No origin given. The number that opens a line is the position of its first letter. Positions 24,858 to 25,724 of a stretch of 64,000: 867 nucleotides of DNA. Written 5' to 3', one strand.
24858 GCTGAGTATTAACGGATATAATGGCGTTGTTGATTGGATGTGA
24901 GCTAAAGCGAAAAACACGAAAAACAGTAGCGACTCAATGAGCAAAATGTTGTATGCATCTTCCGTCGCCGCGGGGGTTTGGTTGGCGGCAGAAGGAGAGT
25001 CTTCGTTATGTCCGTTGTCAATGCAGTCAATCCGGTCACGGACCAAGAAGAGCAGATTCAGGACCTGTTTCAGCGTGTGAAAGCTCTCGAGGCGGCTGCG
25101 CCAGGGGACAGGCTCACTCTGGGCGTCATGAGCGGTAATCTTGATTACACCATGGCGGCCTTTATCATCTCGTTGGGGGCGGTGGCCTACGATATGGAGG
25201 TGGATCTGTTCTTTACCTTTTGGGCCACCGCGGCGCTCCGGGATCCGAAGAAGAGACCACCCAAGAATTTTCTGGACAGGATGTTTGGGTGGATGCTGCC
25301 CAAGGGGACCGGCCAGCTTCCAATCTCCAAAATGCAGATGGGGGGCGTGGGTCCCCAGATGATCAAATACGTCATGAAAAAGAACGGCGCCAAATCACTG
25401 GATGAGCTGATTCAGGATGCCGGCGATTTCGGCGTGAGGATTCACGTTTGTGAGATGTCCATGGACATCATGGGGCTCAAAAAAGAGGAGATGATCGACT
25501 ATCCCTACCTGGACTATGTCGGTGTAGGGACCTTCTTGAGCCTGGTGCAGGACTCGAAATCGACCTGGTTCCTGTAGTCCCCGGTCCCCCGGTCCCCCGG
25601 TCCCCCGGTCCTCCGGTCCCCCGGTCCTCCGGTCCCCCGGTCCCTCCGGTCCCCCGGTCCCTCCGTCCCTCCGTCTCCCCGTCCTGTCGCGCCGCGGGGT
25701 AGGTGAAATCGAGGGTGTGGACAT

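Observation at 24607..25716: A 1.1 kb low-GC segment carrying a DsrE-family gene is bracketed by 28-bp imperfect direct repeats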

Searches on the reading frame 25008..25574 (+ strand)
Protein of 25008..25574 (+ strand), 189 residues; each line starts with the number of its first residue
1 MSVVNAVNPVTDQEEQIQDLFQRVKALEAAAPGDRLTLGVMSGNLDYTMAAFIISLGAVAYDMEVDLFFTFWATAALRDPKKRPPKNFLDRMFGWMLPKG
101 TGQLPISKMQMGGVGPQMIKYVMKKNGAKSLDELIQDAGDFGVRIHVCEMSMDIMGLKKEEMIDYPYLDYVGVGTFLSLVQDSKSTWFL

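Call 10: search_protein_families(library=pfam, proteins=[window:25008-25574:+], max_evalue=0.01)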
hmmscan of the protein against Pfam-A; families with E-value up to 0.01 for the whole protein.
window:25008-25574:+ (189 aa): 2 families
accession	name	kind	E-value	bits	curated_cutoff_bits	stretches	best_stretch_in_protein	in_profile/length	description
PF13686.11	DrsE_2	-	6.9e-42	143.5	25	1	36-186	5-154/156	DsrE/DsrF/DrsH-like family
PF02635.20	DsrE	-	5.6e-08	33.4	22.7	1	124-183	53-110/116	DsrE/DsrF-like family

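Call 11: search_protein_families(library=ncbifam, proteins=[window:25008-25574:+], max_evalue=0.01)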
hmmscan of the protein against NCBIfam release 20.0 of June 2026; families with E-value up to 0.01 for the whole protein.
window:25008-25574:+ (189 aa): 1 family
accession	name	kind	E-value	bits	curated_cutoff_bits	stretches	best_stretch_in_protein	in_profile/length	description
NF047629.1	SulfCarrDsrE2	equivalog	7.4e-13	49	210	1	35-188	5-158/159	sulfur carrier protein DsrE2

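Call 16: find_homologous_proteins(query=window:25008-25574:+)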
Query window:25008-25574:+ (189 aa): 1390 proteins with E <= 0.001 among 1728 candidates; the best 120 are listed.
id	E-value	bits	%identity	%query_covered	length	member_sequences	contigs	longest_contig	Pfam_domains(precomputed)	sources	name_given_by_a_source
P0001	5.6e-122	422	100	100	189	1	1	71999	PF02635.21,PF13686.12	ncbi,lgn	-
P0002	4.0e-106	371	87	99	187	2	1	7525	PF02635.21,PF13686.12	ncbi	-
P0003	6.0e-94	331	77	96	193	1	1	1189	PF02635.21,PF13686.12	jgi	jgi:peroxiredoxin family protein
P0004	3.1e-93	328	76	100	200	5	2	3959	PF02635.21,PF13686.12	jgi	jgi:peroxiredoxin family protein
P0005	4.8e-88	312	77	94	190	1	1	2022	PF02635.21,PF13686.12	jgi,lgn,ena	-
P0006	3.4e-81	289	67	95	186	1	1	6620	PF02635.21,PF13686.12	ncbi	-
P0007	7.2e-81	288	71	94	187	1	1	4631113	PF02635.21,PF13686.12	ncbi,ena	-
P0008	4.2e-80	286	69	97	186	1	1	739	PF02635.21,PF13686.12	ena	-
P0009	6.8e-80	285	69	94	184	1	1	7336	PF02635.21,PF13686.12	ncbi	-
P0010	1.2e-79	284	66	98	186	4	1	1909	PF02635.21,PF13686.12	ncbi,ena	-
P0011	2.0e-79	284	70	94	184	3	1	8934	PF02635.21,PF13686.12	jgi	-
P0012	2.1e-79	283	69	94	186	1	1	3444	PF02635.21,PF13686.12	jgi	jgi:peroxiredoxin family protein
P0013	3.7e-79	283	65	100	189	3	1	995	PF02635.21,PF13686.12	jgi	jgi:peroxiredoxin family protein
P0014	3.7e-79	283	68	93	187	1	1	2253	PF02635.21,PF13686.12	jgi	jgi:peroxiredoxin family protein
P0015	5.1e-79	282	67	95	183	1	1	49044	PF02635.21,PF13686.12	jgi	jgi:peroxiredoxin family protein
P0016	7.8e-79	282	70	90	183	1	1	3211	PF02635.21,PF13686.12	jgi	jgi:peroxiredoxin family protein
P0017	9.3e-79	281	67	97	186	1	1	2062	PF02635.21,PF13686.12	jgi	jgi:peroxiredoxin family protein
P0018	2.7e-78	280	64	98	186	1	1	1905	PF02635.21,PF13686.12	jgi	jgi:peroxiredoxin family protein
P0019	4.3e-78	279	69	94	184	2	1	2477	PF02635.21,PF13686.12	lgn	-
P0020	4.5e-78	279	69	93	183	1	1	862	PF02635.21,PF13686.12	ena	-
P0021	4.8e-78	279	67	94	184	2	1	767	PF02635.21,PF13686.12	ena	-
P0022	6.5e-78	279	68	95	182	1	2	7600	PF02635.21,PF13686.12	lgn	-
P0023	7.9e-78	278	68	94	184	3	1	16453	PF02635.21,PF13686.12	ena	-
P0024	9.1e-78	278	68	93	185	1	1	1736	PF02635.21,PF13686.12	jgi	jgi:peroxiredoxin family protein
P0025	9.2e-78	278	63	99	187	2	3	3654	PF02635.21,PF13686.12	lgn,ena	-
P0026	1.3e-77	278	67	95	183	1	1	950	PF02635.21,PF13686.12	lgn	-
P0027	2.1e-77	277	67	95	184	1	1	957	PF02635.21,PF13686.12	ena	-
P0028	2.1e-77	277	68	93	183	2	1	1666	PF02635.21,PF13686.12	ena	-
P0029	2.7e-77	277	66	97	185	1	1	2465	PF02635.21,PF13686.12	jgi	jgi:peroxiredoxin family protein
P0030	2.8e-77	277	64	100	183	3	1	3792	PF02635.21,PF13686.12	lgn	-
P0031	3.2e-77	276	66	95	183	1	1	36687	PF02635.21,PF13686.12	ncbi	-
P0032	4.2e-77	276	64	99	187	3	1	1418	PF02635.21,PF13686.12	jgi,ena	-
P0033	4.7e-77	276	68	95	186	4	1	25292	PF02635.21,PF13686.12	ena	-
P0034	4.8e-77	276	67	93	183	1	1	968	PF02635.21,PF13686.12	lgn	-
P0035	4.9e-77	276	68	94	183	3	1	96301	PF02635.21,PF13686.12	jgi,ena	-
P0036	5.0e-77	276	67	93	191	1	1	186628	PF02635.21,PF13686.12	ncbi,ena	-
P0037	5.7e-77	276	67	93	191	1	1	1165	PF02635.21,PF13686.12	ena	-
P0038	6.0e-77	275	67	95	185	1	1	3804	PF02635.21,PF13686.12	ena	-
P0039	6.4e-77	275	67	96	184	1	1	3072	PF02635.21,PF13686.12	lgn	-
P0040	7.0e-77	275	66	97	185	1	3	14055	PF02635.21,PF13686.12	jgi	jgi:peroxiredoxin family protein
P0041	7.3e-77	275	66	97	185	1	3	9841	PF02635.21,PF13686.12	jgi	jgi:peroxiredoxin family protein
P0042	7.4e-77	275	66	97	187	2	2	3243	PF02635.21,PF13686.12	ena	-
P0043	7.5e-77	275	63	98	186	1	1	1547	PF02635.21,PF13686.12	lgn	-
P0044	8.2e-77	275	67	94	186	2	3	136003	PF02635.21,PF13686.12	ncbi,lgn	ncbi:MAG: DsrE/DsrF/DrsH-like family protein [Acidobacteriaceae bacterium]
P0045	9.2e-77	275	69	92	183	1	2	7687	PF02635.21,PF13686.12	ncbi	-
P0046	1.0e-76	275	68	94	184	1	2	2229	PF02635.21,PF13686.12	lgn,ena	-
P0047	1.1e-76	275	68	94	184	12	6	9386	PF02635.21,PF13686.12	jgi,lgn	-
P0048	1.3e-76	274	68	93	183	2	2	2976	PF02635.21,PF13686.12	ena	-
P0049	1.4e-76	274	67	94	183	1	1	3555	PF02635.21,PF13686.12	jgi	jgi:peroxiredoxin family protein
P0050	1.4e-76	274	66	97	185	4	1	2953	PF02635.21,PF13686.12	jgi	jgi:peroxiredoxin family protein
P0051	1.5e-76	274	67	94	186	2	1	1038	PF02635.21,PF13686.12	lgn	-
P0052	1.7e-76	274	68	94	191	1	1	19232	PF02635.21,PF13686.12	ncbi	-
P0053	2.0e-76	274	68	95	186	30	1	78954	PF02635.21,PF13686.12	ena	-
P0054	2.1e-76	274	69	93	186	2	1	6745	PF02635.21,PF13686.12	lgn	-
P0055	2.5e-76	273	65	97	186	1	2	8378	PF02635.21,PF13686.12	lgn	-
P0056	3.0e-76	273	67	93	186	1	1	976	PF02635.21,PF13686.12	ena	-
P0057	3.1e-76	273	67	94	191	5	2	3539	PF02635.21,PF13686.12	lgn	-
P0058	3.1e-76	273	67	93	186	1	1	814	PF02635.21,PF13686.12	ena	-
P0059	3.4e-76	273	68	89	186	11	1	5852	PF02635.21,PF13686.12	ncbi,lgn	-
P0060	3.7e-76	273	68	94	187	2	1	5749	PF02635.21,PF13686.12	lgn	-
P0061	3.8e-76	273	67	94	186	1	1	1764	PF02635.21,PF13686.12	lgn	-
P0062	3.9e-76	273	66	94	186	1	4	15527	PF02635.21,PF13686.12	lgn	-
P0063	4.5e-76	273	62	99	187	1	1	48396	PF02635.21,PF13686.12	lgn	-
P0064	4.6e-76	273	67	95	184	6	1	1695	PF02635.21,PF13686.12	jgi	jgi:peroxiredoxin family protein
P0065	5.2e-76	272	71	88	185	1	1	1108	PF02635.21,PF13686.12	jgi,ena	-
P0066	5.6e-76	272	65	96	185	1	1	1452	PF02635.21,PF13686.12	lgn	-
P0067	5.7e-76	272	67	94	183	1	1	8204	PF02635.21,PF13686.12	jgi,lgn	-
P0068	5.9e-76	272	67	93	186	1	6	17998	PF02635.21,PF13686.12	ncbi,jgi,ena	jgi:peroxiredoxin family protein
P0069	6.1e-76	272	66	95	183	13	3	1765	PF02635.21,PF13686.12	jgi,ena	-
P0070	6.3e-76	272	64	98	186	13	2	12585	PF02635.21,PF13686.12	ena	-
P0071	6.8e-76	272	66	95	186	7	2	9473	PF02635.21,PF13686.12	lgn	-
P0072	7.0e-76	272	66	94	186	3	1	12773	PF02635.21,PF13686.12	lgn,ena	-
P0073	8.1e-76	272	65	97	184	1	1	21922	PF02635.21,PF13686.12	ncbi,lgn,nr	ncbi:MAG: DsrE/DsrF/DrsH-like family protein [Verrucomicrobia bacterium]|nr:DsrE/DsrF/DrsH-like fami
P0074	8.8e-76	272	66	97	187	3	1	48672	PF02635.21,PF13686.12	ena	-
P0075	9.9e-76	271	68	95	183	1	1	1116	PF02635.21,PF13686.12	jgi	jgi:peroxiredoxin family protein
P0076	1.0e-75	271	69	93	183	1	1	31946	PF02635.21,PF13686.12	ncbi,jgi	-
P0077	1.1e-75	271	66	95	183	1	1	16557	PF02635.21,PF13686.12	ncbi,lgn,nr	ncbi:MAG: DsrE/DsrF/DrsH-like family protein [Acidimicrobiia bacterium]|nr:DsrE/DsrF/DrsH-like famil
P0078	1.1e-75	271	65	99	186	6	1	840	PF02635.21,PF13686.12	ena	-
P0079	1.4e-75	271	68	93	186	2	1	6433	PF02635.21,PF13686.12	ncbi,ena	-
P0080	1.4e-75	271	66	94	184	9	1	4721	PF02635.21,PF13686.12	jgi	-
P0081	1.4e-75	271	66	95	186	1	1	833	PF02635.21,PF13686.12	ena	-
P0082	1.5e-75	271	63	100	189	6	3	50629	PF02635.21,PF13686.12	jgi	jgi:peroxiredoxin family protein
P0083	1.6e-75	271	67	94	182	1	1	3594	PF02635.21,PF13686.12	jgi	-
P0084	1.8e-75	271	67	94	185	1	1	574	PF02635.21,PF13686.12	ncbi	-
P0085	1.9e-75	271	68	95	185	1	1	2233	PF02635.21,PF13686.12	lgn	-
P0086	2.1e-75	270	67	94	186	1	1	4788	PF02635.21,PF13686.12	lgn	-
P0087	2.1e-75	270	63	100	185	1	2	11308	PF02635.21,PF13686.12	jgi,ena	jgi:peroxiredoxin family protein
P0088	2.3e-75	270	65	93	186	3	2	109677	PF02635.21,PF13686.12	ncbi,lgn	-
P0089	2.4e-75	270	64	95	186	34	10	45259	PF02635.21,PF13686.12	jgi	jgi:peroxiredoxin family protein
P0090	2.5e-75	270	66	95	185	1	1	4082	PF02635.21,PF13686.12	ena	-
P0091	2.7e-75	270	67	93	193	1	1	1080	PF02635.21,PF13686.12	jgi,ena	-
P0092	2.7e-75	270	66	95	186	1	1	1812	PF02635.21,PF13686.12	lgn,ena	-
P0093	2.8e-75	270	65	95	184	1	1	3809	PF02635.21,PF13686.12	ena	-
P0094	3.0e-75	270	66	96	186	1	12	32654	PF02635.21,PF13686.12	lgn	-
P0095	3.0e-75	270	64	100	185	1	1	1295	PF02635.21,PF13686.12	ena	-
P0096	3.0e-75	270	66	94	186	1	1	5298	PF02635.21,PF13686.12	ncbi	-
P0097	3.1e-75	270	65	97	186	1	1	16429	PF02635.21,PF13686.12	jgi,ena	-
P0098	3.2e-75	270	67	96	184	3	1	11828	PF02635.21,PF13686.12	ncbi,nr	ncbi:MAG: DsrE/DsrF/DrsH-like family protein [Acidobacteriota bacterium]|nr:DsrE/DsrF/DrsH-like fami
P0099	3.2e-75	270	63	100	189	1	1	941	PF02635.21,PF13686.12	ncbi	-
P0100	3.3e-75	270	67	92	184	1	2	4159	PF02635.21,PF13686.12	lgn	-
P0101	3.3e-75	270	66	95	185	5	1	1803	PF02635.21,PF13686.12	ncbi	-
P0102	3.6e-75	270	66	95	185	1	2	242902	PF02635.21,PF13686.12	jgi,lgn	jgi:peroxiredoxin family protein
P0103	3.7e-75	270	66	94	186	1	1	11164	PF02635.21,PF13686.12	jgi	jgi:peroxiredoxin family protein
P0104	3.8e-75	270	67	94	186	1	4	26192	PF02635.21,PF13686.12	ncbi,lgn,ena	-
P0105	4.0e-75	269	68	95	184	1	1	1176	PF02635.21,PF13686.12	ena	-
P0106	4.3e-75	269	68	92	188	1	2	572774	PF02635.21,PF13686.12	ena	-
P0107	4.7e-75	269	65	95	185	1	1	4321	PF02635.21,PF13686.12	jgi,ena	-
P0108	5.1e-75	269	64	97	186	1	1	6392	PF02635.21,PF13686.12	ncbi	-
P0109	5.2e-75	269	66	95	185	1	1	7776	PF02635.21,PF13686.12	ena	-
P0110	5.5e-75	269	64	97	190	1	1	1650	PF02635.21,PF13686.12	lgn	-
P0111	5.5e-75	269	66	94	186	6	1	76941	PF02635.21,PF13686.12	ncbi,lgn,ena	-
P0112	5.8e-75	269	65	95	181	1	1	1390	PF02635.21,PF13686.12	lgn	-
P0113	6.0e-75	269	66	95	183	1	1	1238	PF02635.21,PF13686.12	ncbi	-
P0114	6.0e-75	269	66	95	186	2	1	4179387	PF02635.21,PF13686.12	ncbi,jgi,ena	jgi:peroxiredoxin family protein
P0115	6.1e-75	269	67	93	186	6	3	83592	PF02635.21,PF13686.12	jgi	-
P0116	6.2e-75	269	63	97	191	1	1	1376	PF02635.21,PF13686.12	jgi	-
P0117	6.3e-75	269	63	97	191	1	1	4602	PF02635.21,PF13686.12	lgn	-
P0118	6.4e-75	269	65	95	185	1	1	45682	PF02635.21,PF13686.12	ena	-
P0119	6.4e-75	269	66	94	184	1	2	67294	PF02635.21,PF13686.12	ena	-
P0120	6.5e-75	269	65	95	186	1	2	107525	PF02635.21,PF13686.12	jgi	jgi:peroxiredoxin family protein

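Call 17: find_encoding_contigs(protein=P0002, flank=10000, max_places=4)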
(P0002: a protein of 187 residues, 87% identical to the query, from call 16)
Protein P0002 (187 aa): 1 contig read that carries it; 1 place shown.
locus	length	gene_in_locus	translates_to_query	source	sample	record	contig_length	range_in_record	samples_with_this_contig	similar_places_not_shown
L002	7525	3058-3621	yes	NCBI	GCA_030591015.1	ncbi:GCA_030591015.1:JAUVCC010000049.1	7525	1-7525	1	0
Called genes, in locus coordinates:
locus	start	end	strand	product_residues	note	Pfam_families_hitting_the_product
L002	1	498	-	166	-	?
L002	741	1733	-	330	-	-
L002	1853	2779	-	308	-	PF00037:Fer4 (weak), PF12797:Fer4_2 (faint), PF12837:Fer4_6 (weak), PF12838:Fer4_7, PF13237:Fer4_10, PF14697:Fer4_21 (weak), PF13187:Fer4_9, PF00881:Nitroreductase, +3 more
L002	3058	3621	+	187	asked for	PF13686:DrsE_2, PF02635:DsrE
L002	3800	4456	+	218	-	-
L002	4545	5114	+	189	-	-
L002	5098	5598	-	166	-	PF16697:Yop-YscD_cpl, PF00498:FHA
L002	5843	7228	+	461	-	PF00072:Response_reg, PF00158:Sigma54_activat, PF14532:Sigma54_activ_2, PF07724:AAA_2 (weak), PF07728:AAA_5 (weak), PF25601:AAA_lid_14, PF02954:HTH_8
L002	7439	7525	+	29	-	?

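Call 18: find_encoding_contigs(protein=P0001, flank=3000, max_places=4)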
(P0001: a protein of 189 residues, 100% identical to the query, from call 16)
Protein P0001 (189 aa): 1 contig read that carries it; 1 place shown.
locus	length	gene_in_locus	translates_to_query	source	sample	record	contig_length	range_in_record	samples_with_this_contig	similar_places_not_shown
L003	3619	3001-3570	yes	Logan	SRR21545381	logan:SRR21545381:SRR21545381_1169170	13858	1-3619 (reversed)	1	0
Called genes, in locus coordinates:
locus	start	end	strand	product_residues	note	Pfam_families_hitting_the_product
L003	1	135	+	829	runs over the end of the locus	PF13428:TPR_14 (faint), PF07719:TPR_2 (faint), PF14559:TPR_19 (faint), PF13432:TPR_16 (faint), PF13181:TPR_8 (faint)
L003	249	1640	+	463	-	PF13646:HEAT_2 (weak)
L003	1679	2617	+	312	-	-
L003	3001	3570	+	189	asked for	PF13686:DrsE_2, PF02635:DsrE (weak)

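Call 23: find_related_loci(query=window:25008-25574:+, collection=metagenome_contigs, flank=5000)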
Query window:25008-25574:+ (189 aa) in metagenome_contigs; peptide patterns used: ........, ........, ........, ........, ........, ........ (x = any residue, [..] = any of these).
337 stretches matched a pattern; 282 encode a relative of the query (tblastn E <= 1e-3); the best 80 are kept; 80 distinct loci.
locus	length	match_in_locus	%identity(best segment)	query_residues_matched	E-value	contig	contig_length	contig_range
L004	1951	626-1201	73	2-189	8e-100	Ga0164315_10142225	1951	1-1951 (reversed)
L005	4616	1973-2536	65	2-189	1e-86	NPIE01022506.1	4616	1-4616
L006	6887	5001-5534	67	12-189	3e-81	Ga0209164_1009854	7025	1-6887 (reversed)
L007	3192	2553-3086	66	12-189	8e-82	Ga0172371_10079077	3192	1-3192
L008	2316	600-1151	64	6-189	2e-82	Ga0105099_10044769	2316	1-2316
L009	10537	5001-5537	67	13-189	3e-79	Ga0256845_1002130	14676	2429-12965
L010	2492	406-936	65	13-189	3e-80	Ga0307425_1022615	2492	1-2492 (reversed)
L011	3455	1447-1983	63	11-189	9e-79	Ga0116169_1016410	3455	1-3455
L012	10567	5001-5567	60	1-189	3e-78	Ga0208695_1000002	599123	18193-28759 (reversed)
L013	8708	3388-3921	67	12-189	3e-78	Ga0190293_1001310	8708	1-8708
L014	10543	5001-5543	62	7-189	8e-78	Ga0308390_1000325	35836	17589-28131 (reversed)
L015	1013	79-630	61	6-189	8e-84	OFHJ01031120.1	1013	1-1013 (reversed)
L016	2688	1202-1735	63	12-189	2e-78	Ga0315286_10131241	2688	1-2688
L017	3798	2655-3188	63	12-189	1e-76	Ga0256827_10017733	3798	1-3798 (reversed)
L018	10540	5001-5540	62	10-189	8e-76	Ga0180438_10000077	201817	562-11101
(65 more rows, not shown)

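Call 26: find_encoding_contigs(protein=P0004, flank=5000, max_places=3)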
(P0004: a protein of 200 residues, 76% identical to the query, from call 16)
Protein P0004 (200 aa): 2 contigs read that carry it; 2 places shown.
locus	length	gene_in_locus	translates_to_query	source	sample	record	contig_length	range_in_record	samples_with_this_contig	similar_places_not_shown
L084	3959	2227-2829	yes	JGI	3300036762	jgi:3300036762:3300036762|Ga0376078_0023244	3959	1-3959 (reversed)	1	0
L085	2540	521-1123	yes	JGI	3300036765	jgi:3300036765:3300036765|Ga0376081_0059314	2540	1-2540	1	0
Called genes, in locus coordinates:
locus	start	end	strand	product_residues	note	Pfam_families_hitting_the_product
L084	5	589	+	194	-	PF12838:Fer4_7 (faint), PF00037:Fer4 (weak), PF12837:Fer4_6 (weak), PF13237:Fer4_10 (weak), PF13187:Fer4_9 (weak), PF13484:Fer4_16 (faint)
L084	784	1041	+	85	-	-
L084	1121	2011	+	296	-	PF03575:Peptidase_S51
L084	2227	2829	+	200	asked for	PF13686:DrsE_2, PF02635:DsrE (weak)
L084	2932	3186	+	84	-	PF01206:TusA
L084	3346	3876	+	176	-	PF02662:FlpD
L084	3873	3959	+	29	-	?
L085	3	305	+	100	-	?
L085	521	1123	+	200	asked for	PF13686:DrsE_2, PF02635:DsrE (weak)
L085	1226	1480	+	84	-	PF01206:TusA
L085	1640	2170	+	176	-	PF02662:FlpD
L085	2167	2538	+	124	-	?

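Call 27: find_encoding_contigs(protein=P0005, flank=5000, max_places=3)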
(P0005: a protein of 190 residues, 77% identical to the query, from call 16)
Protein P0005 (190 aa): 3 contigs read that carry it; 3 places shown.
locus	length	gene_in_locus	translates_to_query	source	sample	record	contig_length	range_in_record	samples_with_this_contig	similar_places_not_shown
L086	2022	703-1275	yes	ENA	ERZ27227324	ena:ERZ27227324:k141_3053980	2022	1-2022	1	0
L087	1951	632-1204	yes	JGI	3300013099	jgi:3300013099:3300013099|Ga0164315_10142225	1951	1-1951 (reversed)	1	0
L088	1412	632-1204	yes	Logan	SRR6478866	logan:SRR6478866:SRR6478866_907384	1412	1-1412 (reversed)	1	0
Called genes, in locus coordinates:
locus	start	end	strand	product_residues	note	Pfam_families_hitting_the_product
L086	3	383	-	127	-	?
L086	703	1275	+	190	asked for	PF13686:DrsE_2, PF02635:DsrE (weak)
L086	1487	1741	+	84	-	PF01206:TusA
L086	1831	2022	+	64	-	?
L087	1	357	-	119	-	?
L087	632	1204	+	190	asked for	PF13686:DrsE_2, PF02635:DsrE (weak)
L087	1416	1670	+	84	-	PF01206:TusA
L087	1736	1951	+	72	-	?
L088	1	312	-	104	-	?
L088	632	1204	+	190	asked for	PF13686:DrsE_2, PF02635:DsrE (weak)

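Call 28: find_encoding_contigs(protein=P0007, flank=6000, max_places=2)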
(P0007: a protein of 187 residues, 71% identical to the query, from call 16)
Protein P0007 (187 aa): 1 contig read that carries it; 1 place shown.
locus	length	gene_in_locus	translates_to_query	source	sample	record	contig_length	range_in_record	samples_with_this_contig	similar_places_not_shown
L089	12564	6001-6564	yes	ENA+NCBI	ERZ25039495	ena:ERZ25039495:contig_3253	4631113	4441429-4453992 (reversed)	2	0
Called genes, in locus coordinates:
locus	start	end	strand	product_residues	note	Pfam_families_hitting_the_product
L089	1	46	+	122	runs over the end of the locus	PF01022:HTH_5, PF12840:HTH_20, PF01978:TrmB (weak), PF24033:DUF7342 (weak)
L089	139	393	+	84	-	PF01206:TusA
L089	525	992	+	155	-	PF02662:FlpD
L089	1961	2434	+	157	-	-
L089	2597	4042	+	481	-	PF00890:FAD_binding_2 (weak), PF01134:GIDA (faint), PF01266:DAO (weak), PF03486:HI0933_like (faint), PF07992:Pyr_redox_2, PF12831:FAD_oxidored, PF13450:NAD_binding_8, PF01593:Amino_oxidase (weak)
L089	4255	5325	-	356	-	-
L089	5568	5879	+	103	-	-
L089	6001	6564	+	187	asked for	PF13686:DrsE_2, PF02635:DsrE (weak)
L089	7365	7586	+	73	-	-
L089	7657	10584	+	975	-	-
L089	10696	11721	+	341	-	-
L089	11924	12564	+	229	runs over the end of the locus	PF00404:Dockerin_1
